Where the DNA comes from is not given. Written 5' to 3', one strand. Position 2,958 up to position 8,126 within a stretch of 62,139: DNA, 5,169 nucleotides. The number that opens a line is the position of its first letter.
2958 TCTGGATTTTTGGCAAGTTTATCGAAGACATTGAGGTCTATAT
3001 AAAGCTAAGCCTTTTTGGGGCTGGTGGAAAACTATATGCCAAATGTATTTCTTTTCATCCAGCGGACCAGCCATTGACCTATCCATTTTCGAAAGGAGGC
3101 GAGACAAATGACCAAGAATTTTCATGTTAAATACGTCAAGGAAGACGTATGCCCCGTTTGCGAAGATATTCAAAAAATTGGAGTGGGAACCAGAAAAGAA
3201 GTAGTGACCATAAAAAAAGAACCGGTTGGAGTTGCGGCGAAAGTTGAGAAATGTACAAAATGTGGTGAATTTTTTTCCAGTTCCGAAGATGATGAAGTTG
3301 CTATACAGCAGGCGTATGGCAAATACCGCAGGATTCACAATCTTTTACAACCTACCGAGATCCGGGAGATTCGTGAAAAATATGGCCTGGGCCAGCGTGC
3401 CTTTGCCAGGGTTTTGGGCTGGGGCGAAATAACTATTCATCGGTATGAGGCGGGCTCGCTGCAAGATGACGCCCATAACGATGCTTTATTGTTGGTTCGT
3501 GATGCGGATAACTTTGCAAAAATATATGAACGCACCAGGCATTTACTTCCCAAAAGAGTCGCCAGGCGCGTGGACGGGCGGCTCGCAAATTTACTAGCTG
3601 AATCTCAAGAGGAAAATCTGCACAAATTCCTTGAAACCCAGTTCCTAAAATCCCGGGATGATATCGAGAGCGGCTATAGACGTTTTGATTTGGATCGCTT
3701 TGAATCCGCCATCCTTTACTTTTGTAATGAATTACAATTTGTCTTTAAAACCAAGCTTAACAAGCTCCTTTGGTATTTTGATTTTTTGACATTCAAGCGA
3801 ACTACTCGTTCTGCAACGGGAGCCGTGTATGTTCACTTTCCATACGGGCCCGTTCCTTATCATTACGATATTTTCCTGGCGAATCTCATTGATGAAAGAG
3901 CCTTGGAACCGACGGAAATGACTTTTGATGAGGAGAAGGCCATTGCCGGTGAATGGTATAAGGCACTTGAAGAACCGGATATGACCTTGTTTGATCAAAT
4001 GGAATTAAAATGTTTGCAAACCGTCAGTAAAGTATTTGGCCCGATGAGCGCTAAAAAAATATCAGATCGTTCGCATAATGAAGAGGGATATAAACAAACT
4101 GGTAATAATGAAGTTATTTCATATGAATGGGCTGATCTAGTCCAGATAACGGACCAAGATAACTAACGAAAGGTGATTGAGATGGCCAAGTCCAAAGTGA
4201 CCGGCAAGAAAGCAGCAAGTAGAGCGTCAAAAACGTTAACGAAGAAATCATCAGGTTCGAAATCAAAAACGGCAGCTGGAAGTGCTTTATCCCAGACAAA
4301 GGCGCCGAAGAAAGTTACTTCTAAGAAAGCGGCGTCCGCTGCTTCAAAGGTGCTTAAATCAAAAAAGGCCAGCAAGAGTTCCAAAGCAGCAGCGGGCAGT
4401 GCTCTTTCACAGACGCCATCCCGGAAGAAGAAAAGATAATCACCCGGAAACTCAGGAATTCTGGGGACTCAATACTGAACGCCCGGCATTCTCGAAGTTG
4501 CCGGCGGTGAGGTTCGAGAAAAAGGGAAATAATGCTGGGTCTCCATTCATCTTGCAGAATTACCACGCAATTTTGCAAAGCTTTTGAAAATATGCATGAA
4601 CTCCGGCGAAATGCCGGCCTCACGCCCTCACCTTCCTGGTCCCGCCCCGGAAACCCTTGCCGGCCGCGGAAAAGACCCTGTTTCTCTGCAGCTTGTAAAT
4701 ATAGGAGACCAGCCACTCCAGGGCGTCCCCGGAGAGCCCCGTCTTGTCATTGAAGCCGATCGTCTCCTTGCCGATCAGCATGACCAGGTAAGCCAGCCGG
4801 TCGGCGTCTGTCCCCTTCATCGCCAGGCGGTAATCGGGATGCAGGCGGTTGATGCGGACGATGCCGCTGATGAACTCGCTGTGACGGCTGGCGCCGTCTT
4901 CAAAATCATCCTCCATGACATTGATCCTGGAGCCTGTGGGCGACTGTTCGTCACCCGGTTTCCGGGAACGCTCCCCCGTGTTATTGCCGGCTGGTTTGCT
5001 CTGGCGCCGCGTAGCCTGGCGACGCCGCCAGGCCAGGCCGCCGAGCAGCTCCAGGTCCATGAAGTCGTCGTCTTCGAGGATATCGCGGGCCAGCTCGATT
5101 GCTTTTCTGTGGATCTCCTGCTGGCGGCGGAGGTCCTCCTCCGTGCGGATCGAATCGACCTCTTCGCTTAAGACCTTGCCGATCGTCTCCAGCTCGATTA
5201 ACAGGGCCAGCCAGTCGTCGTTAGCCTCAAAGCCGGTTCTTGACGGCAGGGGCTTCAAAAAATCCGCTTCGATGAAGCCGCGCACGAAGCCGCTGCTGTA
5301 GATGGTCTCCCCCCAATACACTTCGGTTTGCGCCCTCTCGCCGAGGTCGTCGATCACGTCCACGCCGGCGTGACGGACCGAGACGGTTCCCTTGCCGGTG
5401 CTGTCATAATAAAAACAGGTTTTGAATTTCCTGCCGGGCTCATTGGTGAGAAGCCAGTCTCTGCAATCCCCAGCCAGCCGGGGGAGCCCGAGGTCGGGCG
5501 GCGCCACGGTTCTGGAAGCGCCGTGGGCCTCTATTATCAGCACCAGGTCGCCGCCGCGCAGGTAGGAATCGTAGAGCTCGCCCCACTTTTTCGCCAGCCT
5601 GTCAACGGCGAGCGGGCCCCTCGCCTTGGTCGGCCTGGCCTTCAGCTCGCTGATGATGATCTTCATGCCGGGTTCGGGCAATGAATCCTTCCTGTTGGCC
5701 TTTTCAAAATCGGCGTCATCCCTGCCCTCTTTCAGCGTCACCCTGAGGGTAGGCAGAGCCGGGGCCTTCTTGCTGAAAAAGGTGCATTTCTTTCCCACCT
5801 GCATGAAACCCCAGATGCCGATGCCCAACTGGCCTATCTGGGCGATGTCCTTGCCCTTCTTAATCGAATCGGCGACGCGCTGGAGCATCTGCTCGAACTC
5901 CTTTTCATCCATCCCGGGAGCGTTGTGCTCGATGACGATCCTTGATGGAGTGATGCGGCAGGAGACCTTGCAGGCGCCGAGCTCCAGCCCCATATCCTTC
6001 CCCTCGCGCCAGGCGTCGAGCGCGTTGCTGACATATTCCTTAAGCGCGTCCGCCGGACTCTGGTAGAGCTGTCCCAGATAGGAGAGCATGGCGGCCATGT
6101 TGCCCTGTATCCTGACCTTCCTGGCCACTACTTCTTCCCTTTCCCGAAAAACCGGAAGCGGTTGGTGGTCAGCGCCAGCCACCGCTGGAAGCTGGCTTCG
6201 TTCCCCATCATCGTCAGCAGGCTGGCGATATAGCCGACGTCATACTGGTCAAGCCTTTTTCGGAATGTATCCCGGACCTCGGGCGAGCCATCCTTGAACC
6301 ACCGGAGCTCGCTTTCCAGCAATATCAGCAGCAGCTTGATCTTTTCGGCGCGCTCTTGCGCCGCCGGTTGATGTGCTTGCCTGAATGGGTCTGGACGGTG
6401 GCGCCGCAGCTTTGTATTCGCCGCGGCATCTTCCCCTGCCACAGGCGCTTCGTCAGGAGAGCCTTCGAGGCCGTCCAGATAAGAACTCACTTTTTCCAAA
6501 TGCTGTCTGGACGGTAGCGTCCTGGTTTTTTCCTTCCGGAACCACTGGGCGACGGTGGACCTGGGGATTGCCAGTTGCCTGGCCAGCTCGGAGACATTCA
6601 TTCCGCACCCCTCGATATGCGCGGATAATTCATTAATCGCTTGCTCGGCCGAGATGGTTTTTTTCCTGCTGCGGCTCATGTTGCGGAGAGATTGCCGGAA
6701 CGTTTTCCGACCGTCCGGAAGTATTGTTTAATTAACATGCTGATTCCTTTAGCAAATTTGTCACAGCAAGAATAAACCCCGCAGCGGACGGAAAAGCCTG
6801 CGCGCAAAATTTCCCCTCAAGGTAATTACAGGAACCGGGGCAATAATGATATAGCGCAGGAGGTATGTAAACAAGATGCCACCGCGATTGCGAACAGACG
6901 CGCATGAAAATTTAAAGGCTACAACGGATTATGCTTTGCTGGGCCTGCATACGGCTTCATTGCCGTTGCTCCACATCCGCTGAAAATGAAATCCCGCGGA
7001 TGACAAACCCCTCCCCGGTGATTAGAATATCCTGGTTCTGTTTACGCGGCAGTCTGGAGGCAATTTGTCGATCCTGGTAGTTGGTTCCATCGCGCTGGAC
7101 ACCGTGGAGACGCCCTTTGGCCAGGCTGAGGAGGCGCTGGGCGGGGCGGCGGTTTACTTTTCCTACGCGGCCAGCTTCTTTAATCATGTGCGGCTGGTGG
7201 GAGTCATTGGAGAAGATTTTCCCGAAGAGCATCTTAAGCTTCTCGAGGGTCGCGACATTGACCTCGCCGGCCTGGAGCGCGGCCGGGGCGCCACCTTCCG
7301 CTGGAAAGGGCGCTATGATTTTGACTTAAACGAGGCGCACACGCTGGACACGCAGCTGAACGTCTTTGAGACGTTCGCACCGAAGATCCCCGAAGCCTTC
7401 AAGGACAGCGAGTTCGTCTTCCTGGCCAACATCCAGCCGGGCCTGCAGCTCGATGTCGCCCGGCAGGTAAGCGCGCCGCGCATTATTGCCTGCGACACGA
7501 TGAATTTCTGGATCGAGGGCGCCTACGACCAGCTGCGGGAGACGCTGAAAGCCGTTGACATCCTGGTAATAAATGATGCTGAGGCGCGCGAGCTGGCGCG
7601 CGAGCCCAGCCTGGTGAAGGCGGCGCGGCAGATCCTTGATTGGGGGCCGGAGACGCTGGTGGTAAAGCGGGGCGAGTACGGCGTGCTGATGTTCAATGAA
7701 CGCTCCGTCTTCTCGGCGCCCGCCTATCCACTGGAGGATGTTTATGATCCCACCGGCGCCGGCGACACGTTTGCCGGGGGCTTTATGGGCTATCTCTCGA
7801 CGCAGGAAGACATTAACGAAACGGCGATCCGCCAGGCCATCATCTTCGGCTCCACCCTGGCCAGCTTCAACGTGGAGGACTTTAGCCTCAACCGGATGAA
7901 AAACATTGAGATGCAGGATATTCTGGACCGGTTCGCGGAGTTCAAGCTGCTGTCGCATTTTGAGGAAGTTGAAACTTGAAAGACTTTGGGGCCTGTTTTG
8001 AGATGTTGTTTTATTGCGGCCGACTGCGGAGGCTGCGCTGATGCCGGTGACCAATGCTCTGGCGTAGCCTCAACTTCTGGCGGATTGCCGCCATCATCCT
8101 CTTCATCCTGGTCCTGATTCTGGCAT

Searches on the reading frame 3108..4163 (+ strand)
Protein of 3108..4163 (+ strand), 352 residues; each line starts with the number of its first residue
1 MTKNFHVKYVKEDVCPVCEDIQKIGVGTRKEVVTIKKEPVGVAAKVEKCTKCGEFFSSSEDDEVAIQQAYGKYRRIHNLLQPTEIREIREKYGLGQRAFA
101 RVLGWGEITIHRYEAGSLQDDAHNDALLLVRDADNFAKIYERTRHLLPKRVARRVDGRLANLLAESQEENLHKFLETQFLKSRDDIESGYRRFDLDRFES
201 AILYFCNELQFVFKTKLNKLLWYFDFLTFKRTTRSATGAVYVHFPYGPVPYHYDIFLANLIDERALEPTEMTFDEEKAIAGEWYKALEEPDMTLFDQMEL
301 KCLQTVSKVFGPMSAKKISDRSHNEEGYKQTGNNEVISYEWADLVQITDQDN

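Call 30: search_protein_families(library=ncbifam, proteins=[window:3108-4163:+], max_evalue=0.00001)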
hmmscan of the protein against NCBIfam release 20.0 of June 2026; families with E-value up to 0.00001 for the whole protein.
window:3108-4163:+ (352 aa): 1 family
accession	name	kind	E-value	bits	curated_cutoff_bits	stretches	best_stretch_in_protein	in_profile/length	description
TIGR03830.1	CxxCG_CxxCG_HTH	subfamily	9.6e-26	90.1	61.8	1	15-132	1-117/127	type II TA system antitoxin MqsA family protein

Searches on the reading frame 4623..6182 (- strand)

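Call 28: search_protein_families(library=ncbifam, proteins=[window:4623-6182:-], max_evalue=0.00001)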
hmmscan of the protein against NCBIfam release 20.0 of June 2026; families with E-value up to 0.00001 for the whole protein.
window:4623-6182:- (520 aa): 1 family
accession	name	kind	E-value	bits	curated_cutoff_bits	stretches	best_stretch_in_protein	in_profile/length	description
NF010683.0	PRK14083.1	equivalog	9e-10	37.6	455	1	26-204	9-191/604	HSP90 family protein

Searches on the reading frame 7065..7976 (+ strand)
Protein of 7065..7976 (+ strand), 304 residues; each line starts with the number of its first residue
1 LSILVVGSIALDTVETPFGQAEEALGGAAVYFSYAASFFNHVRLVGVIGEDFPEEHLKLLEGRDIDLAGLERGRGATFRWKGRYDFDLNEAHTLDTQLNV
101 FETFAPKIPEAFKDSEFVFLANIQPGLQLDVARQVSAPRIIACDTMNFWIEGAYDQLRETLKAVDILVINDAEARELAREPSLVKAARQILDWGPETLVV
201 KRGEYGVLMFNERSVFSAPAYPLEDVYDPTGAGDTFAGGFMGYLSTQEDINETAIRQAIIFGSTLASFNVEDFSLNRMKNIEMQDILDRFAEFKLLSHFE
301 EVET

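Call 28: search_protein_families(library=ncbifam, proteins=[window:7065-7976:+], max_evalue=0.00001)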
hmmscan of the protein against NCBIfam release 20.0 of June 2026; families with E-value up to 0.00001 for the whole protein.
window:7065-7976:+ (304 aa): 15 families
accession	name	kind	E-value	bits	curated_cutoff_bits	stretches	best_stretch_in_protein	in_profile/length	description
TIGR02152.1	D_ribokin_bact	equivalog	6.4e-16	58.5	299.65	1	158-271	170-282/298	ribokinase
TIGR04382.1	myo_inos_iolC_N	equivalog_domain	5.1e-15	55.5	300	1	154-272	179-292/309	5-dehydro-2-deoxygluconokinase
TIGR03168.1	1-PFK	subfamily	2.7e-13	49.5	216.4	1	102-270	115-286/305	hexose kinase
NF040938.1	KDG_KDGal_kin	equivalog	4.3e-13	49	400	1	149-265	167-282/305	bifunctional 2-dehydro-3-deoxygluconokinase/2-dehydro-3-deoxygalactonokinase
NF041332.1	KDG_KDGal_kin_Halo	equivalog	8.5e-13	48.4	440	1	151-267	177-289/320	bifunctional 2-dehydro-3-deoxygluconokinase/2-dehydro-3-deoxygalactonokinase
TIGR03828.1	pfkB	equivalog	8.5e-13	48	292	1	101-270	114-286/305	1-phosphofructokinase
NF041164.1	NucKinThplmales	equivalog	1.8e-11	43.8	450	1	129-283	139-289/295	nucleoside kinase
TIGR02198.1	rfaE_dom_I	equivalog_domain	4e-11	42.6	345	1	20-254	42-286/315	D-glycero-beta-D-manno-heptose-7-phosphate kinase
NF053626.1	RibKinHalex1628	equivalog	5.2e-11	42.6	330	1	157-262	170-269/293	ATP-dependent ribose-1-phosphate kinase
NF049991.1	TagKinase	equivalog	3.9e-10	39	420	1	154-249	185-280/321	tagatose kinase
NF006957.1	PRK09434.1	equivalog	3.3e-08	33.4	450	1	156-260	172-276/302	fructokinase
NF008353.0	PRK11142.1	equivalog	1.5e-07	31.2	341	1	158-266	173-280/307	ribokinase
NF008454.0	PRK11316.1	equivalog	2.3e-07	29.8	521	0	178-288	207-313/475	bifunctional D-glycero-beta-D-manno-heptose-7-phosphate kinase/D-glycero-beta-D-manno-heptose 1-phosphate adenylyltransferase HldE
NF007321.0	PRK09813.1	equivalog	2.7e-06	27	247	1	174-257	165-247/261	fructoselysine 6-kinase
NF041320.1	pfkB_Halo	equivalog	4.9e-06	26.2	400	1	174-268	187-279/302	1-phosphofructokinase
